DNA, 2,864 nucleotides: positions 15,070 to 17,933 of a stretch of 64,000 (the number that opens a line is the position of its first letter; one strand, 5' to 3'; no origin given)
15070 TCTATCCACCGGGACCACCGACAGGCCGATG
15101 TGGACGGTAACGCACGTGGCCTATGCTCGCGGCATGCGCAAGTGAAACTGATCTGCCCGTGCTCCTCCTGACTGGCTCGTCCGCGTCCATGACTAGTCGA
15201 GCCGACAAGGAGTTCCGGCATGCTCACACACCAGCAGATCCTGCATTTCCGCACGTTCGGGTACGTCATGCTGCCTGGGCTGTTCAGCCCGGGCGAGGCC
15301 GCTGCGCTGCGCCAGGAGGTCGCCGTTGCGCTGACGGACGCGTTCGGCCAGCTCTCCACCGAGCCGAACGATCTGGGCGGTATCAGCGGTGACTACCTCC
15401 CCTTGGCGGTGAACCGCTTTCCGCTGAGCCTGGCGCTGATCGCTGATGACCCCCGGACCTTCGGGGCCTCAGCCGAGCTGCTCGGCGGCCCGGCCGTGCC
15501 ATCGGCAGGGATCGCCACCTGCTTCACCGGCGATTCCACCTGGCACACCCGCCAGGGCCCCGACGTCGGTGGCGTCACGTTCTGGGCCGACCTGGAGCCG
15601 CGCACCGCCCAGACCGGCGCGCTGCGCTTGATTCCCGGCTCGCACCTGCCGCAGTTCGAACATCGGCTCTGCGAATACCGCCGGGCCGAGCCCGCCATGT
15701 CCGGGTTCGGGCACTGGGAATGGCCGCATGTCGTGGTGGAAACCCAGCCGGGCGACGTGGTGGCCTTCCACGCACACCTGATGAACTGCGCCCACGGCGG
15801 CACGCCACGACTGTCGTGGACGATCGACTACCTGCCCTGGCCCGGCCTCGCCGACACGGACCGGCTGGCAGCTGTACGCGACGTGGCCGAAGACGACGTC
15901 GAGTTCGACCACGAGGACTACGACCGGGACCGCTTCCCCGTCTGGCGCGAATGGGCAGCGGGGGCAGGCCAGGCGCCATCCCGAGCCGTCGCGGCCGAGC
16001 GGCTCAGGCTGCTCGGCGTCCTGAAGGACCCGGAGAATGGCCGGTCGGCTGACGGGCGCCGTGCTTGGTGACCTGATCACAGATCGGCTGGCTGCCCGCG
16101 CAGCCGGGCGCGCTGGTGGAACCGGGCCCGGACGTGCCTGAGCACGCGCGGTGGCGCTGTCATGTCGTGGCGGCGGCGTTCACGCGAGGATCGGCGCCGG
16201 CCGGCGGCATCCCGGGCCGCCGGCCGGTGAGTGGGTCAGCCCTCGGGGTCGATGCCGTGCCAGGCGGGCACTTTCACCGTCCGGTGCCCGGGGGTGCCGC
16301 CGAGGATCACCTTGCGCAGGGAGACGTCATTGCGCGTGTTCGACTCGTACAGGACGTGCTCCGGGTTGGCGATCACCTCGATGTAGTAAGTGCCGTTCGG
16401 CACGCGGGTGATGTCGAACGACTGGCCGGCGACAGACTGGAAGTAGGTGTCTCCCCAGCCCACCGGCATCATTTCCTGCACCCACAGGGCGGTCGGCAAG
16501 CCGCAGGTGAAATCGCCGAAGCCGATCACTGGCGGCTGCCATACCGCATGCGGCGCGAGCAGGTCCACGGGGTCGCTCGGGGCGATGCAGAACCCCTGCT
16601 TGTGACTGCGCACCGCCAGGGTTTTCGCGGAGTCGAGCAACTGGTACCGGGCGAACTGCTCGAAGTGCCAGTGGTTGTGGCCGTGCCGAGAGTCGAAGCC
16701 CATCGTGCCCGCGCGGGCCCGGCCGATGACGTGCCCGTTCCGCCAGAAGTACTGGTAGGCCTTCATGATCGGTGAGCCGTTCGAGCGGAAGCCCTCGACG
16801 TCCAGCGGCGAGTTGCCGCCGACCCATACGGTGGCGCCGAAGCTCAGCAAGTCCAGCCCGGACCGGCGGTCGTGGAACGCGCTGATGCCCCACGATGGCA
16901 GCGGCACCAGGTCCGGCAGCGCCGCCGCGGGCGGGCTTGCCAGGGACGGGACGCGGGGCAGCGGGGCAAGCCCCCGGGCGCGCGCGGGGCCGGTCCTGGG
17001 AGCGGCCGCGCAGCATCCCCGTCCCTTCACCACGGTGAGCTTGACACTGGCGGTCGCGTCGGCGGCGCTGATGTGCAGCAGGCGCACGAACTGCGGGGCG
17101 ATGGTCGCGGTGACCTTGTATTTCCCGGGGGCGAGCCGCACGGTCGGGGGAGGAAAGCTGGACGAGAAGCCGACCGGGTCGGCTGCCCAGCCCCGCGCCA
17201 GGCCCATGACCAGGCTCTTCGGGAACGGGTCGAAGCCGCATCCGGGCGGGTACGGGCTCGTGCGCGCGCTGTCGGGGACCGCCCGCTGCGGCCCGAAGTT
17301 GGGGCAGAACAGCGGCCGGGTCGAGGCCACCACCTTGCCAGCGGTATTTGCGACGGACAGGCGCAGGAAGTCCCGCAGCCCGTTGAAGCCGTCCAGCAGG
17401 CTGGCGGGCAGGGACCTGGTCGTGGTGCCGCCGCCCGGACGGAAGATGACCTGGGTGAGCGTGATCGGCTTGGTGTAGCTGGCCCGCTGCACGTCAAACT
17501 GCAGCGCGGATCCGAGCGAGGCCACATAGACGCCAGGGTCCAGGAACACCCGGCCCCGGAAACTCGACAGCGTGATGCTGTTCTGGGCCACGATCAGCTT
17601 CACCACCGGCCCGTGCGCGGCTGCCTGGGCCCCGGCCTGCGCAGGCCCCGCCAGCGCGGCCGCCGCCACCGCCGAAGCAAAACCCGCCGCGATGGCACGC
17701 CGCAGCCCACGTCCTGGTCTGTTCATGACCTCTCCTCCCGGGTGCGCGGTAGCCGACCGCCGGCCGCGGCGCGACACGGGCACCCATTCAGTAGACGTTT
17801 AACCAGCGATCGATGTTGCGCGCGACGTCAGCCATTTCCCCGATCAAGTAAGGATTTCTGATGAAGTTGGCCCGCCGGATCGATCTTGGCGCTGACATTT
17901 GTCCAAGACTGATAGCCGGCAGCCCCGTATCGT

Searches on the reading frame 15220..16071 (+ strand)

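Call 55: search_protein_families(library=pfam, proteins=[window:15220-16071:+], max_evalue=0.00001)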
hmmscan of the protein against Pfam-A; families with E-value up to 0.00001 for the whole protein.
window:15220-16071:+ (283 aa): 1 family
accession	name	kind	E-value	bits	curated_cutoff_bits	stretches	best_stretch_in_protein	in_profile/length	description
PF05721.19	PhyH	-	2.4e-10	41.5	22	1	107-188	117-199/213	Phytanoyl-CoA dioxygenase (PhyH)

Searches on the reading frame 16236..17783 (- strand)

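Call 55: search_protein_families(library=pfam, proteins=[window:16236-17783:-], max_evalue=0.00001)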
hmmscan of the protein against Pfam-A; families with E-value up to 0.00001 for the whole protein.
window:16236-17783:- (515 aa): 1 family
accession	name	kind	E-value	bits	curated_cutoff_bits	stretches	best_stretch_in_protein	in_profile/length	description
PF01186.22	Lysyl_oxidase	-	1e-09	38.7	20.4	0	440-489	140-189/204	Lysyl oxidase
